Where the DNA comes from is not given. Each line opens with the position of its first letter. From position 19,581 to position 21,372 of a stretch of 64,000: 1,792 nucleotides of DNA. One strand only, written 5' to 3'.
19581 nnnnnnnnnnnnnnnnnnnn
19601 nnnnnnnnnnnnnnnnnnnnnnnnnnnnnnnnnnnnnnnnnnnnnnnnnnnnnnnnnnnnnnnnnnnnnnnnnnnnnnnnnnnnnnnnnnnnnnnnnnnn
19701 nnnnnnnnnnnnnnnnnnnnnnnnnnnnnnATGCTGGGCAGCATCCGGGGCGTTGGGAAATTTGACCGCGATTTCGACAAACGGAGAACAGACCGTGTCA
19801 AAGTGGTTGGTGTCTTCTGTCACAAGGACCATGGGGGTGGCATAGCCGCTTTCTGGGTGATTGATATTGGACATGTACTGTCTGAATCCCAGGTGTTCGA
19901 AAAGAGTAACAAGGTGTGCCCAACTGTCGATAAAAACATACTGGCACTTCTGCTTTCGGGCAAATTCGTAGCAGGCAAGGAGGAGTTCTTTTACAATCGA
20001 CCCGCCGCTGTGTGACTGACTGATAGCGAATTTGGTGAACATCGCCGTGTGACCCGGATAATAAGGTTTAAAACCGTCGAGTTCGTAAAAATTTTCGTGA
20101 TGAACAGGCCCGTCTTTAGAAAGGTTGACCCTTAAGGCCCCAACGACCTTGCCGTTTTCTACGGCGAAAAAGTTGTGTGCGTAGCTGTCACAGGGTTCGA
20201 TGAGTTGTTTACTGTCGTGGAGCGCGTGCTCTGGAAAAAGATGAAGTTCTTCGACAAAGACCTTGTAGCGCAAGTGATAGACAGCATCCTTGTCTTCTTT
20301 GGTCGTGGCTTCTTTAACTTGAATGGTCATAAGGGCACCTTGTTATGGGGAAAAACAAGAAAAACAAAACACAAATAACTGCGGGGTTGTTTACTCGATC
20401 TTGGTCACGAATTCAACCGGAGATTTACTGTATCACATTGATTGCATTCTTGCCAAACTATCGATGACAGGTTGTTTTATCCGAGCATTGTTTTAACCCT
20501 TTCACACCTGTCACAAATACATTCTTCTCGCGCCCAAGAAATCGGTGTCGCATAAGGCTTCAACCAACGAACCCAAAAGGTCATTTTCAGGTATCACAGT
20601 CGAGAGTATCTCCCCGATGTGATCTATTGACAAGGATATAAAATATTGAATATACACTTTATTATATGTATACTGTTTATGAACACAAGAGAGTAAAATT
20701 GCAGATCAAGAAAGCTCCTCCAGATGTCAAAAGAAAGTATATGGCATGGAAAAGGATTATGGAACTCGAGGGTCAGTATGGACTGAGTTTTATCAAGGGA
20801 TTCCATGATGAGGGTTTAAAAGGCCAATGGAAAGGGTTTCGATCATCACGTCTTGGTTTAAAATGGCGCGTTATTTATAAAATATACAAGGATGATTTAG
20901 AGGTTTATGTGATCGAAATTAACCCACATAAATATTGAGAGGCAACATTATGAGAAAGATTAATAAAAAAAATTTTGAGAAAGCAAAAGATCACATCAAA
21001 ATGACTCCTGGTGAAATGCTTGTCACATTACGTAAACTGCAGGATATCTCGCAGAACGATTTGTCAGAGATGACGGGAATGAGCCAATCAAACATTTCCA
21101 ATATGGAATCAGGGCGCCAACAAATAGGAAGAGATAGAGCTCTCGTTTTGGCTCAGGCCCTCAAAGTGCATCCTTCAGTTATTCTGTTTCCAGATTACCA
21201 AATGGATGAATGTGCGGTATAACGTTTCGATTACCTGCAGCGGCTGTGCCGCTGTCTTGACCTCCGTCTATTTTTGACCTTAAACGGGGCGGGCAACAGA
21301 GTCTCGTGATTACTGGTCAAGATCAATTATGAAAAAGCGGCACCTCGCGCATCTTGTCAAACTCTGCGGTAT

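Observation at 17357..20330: Two cNMP-binding fusion proteins in the window: acyltransferase–cNMP and MscS–cNMP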

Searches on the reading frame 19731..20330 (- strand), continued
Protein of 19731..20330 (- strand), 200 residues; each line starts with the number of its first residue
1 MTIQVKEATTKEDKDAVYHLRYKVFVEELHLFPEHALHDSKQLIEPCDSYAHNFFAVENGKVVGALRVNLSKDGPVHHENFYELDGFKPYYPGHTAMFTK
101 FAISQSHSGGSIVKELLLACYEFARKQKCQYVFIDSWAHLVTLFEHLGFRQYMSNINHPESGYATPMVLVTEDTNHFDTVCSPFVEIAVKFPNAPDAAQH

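Call 92: search_protein_families(library=pfam, proteins=[L092:6331-7866:-, L086:6328-7875:-, L090:6361-7872:-, L090:5416-6351:-, L097:6363-7874:-, L086:9993-10787:+, L086:10791-11537:+, L090:9186-9533:-, L090:9547-10104:-, L090:11032-11880:-], max_evalue=0.001)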
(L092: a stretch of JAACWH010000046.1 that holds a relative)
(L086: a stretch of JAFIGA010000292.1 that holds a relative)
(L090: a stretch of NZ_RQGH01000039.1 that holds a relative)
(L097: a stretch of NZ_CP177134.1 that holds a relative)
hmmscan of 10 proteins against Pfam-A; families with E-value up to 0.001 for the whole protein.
L092:6331-7866:- (511 aa): 1 family
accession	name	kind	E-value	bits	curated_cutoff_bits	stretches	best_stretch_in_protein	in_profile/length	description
PF07228.17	SpoIIE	-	9.9e-29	101.1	25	1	313-509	2-191/192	Stage II sporulation protein E (SpoIIE)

L086:6328-7875:- (515 aa): 1 family
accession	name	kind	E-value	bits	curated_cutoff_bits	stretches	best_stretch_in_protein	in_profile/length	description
PF07228.17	SpoIIE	-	1.1e-30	107.5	25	1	318-513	3-191/192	Stage II sporulation protein E (SpoIIE)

L090:6361-7872:- (503 aa): 1 family
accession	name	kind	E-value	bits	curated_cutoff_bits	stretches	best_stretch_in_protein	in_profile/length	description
PF07228.17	SpoIIE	-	3.8e-29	102.5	25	1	304-500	2-190/192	Stage II sporulation protein E (SpoIIE)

L090:5416-6351:- (311 aa): 1 family
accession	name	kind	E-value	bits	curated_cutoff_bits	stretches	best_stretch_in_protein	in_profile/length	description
PF00211.25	Guanylate_cyc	-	1.4e-30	106.7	21.9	1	74-258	6-182/183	Adenylate and Guanylate cyclase catalytic domain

L097:6363-7874:- (503 aa): 1 family
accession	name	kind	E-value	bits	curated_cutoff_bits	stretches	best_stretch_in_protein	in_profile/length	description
PF07228.17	SpoIIE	-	9.1e-29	101.2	25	1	304-501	2-191/192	Stage II sporulation protein E (SpoIIE)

L086:9993-10787:+ (264 aa): 2 families
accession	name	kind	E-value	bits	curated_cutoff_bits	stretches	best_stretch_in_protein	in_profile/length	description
PF00520.37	Ion_trans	-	3e-29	102.4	25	1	11-232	8-235/241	Ion transport protein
PF08016.18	PKD_channel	-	6.4e-05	22.9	22.4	1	44-89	19-63/225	Polycystin cation channel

L086:10791-11537:+ (248 aa): 1 family
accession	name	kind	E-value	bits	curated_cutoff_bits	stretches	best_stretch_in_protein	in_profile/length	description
PF00230.25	MIP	-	1.8e-38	133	25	1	6-246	8-221/222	Major intrinsic protein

L090:9186-9533:- (115 aa): 0 families

L090:9547-10104:- (185 aa): 2 families
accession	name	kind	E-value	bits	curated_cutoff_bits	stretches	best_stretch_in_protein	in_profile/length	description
PF19788.4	DUF6272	-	8.4e-05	22.7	26.6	1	59-171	8-131/134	Family of unknown function (DUF6272)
PF02518.31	HATPase_c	-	0.0006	20.7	26.4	0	63-152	3-80/111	Histidine kinase-, DNA gyrase B-, and HSP90-like ATPase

L090:11032-11880:- (282 aa): 0 families

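Call 95: search_protein_families(library=padloc, proteins=[L090:5416-6351:-, L087:3699-5357:-, L088:997-2592:-, L089:6345-7916:-, L076:9096-13520:+, L018:4625-7174:+, L090:7992-9167:+, L085:7983-9161:+], max_evalue=0.001)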
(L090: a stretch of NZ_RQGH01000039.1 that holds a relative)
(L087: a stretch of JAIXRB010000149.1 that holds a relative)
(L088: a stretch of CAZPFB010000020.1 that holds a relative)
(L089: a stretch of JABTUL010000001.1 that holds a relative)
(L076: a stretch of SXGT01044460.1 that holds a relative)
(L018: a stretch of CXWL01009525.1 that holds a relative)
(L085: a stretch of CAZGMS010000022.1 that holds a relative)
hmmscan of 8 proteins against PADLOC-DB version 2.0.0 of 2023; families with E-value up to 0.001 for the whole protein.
L090:5416-6351:- (311 aa): 11 families
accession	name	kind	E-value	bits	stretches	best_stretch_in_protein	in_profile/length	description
PDLC00734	PycC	-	2.5e-31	107.1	1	17-228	131-341/374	Pycsar cyclase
PDLC02367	PycC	-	3.8e-19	67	1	76-234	43-195/226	-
PDLC02370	PycC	-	8.9e-16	56.2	1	79-232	84-239/340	-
PDLC00766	PycC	-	1e-13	49.3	1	76-229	43-193/232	Pycsar cyclase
PDLC00764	PycC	-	1.7e-10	38.4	1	76-232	94-254/449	Pycsar cyclase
PDLC00765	PycC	-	3e-10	37.7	1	78-233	259-414/477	Pycsar cyclase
PDLC02366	PycC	-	1.9e-08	31.7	1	73-237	274-439/486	-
PDLC00762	PycC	-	2.5e-06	24.6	1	140-233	118-208/508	Pycsar cyclase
PDLC02369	PycC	-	6.3e-06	23.9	1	150-229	113-189/248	-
PDLC00767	PycC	-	2e-05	22.1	1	80-226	96-244/337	Pycsar cyclase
PDLC00763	PycC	-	0.00063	17.2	1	171-226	141-202/268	Pycsar cyclase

L087:3699-5357:- (552 aa): 13 families
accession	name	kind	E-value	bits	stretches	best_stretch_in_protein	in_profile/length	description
PDLC00734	PycC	-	1.4e-26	91.5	1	355-515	180-341/374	Pycsar cyclase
PDLC02367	PycC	-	5.6e-21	73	1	345-518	28-192/226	-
PDLC02368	PycC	-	1.3e-15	55.7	1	358-521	38-203/234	-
PDLC02370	PycC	-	2.8e-15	54.5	1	365-502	82-224/340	-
PDLC00765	PycC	-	1.9e-14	51.6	1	360-504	252-400/477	Pycsar cyclase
PDLC00766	PycC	-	1.9e-13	48.4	1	355-519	34-196/232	Pycsar cyclase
PDLC02369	PycC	-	1.9e-11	42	1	365-518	47-191/248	-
PDLC02366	PycC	-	6.4e-11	39.9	1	314-503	228-420/486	-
PDLC00764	PycC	-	1.3e-09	35.5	1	366-500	96-237/449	Pycsar cyclase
PDLC00762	PycC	-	9e-08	29.4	1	387-512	76-200/508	Pycsar cyclase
PDLC00761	PycC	-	3e-06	24.3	1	362-505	103-251/438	Pycsar cyclase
PDLC00763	PycC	-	3.6e-06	24.5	1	361-517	49-206/268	Pycsar cyclase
PDLC00767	PycC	-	0.0001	19.8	1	366-503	94-236/337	Pycsar cyclase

L088:997-2592:- (531 aa): 4 families
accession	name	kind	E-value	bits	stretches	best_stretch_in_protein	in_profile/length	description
PDLC00734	PycC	-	2.2e-13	48.1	1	315-471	185-345/374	Pycsar cyclase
PDLC02369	PycC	-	1e-07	29.7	1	318-472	45-193/248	-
PDLC02367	PycC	-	4.9e-06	24.1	1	316-474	41-196/226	-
PDLC00765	PycC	-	1.9e-05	22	1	321-472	259-414/477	Pycsar cyclase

L089:6345-7916:- (523 aa): 4 families
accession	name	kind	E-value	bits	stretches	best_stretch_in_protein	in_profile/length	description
PDLC00734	PycC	-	6e-15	53.2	1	293-461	173-345/374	Pycsar cyclase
PDLC02369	PycC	-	4.7e-09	34.2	1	306-462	43-193/248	-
PDLC00765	PycC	-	5.4e-07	27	1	307-462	255-414/477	Pycsar cyclase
PDLC02367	PycC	-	6.4e-05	20.5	1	305-462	40-194/226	-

L076:9096-13520:+ (1474 aa): 33 families (the best 25 are shown)
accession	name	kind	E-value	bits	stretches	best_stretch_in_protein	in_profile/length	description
PDLC04061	PD-T4-6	-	2.1e-83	279.6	1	63-335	11-286/510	-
PDLC04042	PD-T4-6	-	6.6e-78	260.3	1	67-337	8-277/292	-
PDLC04053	PD-T4-6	-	7.1e-73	243.8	1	67-338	8-277/311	-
PDLC04060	PD-T4-6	-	1.3e-69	233.4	1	67-338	7-275/486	-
PDLC04043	PD-T4-6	-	2.5e-68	229.2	1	65-335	12-280/452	-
PDLC04138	mad6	-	3e-66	222.7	1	66-340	49-321/659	mads_6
PDLC04054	PD-T4-6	-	2.8e-65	219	1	66-332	9-273/347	-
PDLC04052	PD-T4-6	-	7.4e-63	211.4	1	68-329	9-273/496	-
PDLC04039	PD-T4-6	-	9.4e-63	210.8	1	67-332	13-275/458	-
PDLC04057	PD-T4-6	-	2.6e-62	209.3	1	67-332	7-270/443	-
PDLC04047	PD-T4-6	-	2.1e-59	199.2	1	67-329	9-269/327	-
PDLC04040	PD-T4-6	-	2.6e-59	199.4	1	75-332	1-265/547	-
PDLC04041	PD-T4-6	-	8e-56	188.1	1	58-349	18-294/443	-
PDLC04048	PD-T4-6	-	7.3e-55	184.7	1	67-329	9-269/354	-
PDLC01088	C3a189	-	3.9e-53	179.2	1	74-321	3-251/840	kinase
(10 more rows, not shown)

L018:4625-7174:+ (849 aa): 4 families
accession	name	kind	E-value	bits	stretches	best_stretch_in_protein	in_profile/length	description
PDLC00734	PycC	-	9.4e-07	26.3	1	674-802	189-314/374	Pycsar cyclase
PDLC02367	PycC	-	0.00052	17.5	1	674-778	43-146/226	-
PDLC02370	PycC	-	0.00058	17.3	0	675-742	82-149/340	-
PDLC00764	PycC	-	0.00099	16.1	0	673-741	93-161/449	Pycsar cyclase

L090:7992-9167:+ (391 aa): 4 families
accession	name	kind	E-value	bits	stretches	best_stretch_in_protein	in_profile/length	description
PDLC00731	Effector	-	1.2e-09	35.6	1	251-370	33-148/306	TIR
PDLC02371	PycTIR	-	2.7e-09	34.8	1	252-369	31-144/288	-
PDLC00734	PycC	-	1.1e-08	32.6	1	240-373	12-145/374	Pycsar cyclase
PDLC00732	Effector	-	1.9e-08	31.6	1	250-368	28-142/301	TIR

L085:7983-9161:+ (392 aa): 5 families
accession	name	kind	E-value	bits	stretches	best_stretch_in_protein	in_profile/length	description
PDLC00731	Effector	-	3.3e-12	44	1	249-378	29-153/306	TIR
PDLC00732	Effector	-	1.4e-10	38.6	1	249-378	25-149/301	TIR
PDLC02371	PycTIR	-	3e-10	37.9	1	249-370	26-146/288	-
PDLC00734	PycC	-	1.9e-08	31.8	1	254-377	27-150/374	Pycsar cyclase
PDLC00730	Effector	-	0.00012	19.4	1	249-328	45-123/299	TIR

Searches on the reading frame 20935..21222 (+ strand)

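Call 53: search_protein_families(library=pfam, proteins=[window:20935-21222:+], max_evalue=0.001)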
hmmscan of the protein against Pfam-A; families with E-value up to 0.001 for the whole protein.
window:20935-21222:+ (95 aa): 4 families
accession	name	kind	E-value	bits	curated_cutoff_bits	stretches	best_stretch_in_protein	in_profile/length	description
PF01381.28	HTH_3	-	3e-12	46.8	23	1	32-81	4-53/55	Helix-turn-helix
PF13560.12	HTH_31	-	4.7e-08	33.7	27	1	26-80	3-58/64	Helix-turn-helix domain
PF12844.13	HTH_19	-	2e-07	31.2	30.2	1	26-80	1-55/64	Helix-turn-helix domain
PF13443.12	HTH_26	-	4.9e-06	27.2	22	1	33-81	6-55/63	Cro/C1-type HTH DNA-binding domain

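Call 94: search_protein_families(library=padloc, proteins=[window:20935-21222:+], max_evalue=0.001)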
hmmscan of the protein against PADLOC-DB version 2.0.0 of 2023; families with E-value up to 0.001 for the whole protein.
window:20935-21222:+ (95 aa): 10 families
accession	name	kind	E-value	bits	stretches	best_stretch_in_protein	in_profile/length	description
PDLC02926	HTH_VI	-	2.6e-09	35.2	1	26-91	3-68/92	-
PDLC03953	RmrA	-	2.3e-08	31.7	1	23-78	4-59/373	-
PDLC04142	capH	-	2.5e-07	29.7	1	21-85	3-67/103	capH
PDLC03954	RmrA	-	3e-07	27.7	1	21-84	7-70/380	-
PDLC03951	RmrA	-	1.3e-05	22.3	1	26-84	10-68/400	-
PDLC03665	Control_protein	-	5.3e-05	21.4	1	19-84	3-69/77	control protein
PDLC03664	Control_protein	-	0.00018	19.9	1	26-81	15-70/74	control protein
PDLC03949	RmrA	-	0.0002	18.3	1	29-82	7-60/363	-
PDLC03671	Control_protein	-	0.00073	17.7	1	26-78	16-68/84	control protein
PDLC03952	RmrA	-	0.00075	16.4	1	18-77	17-75/395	-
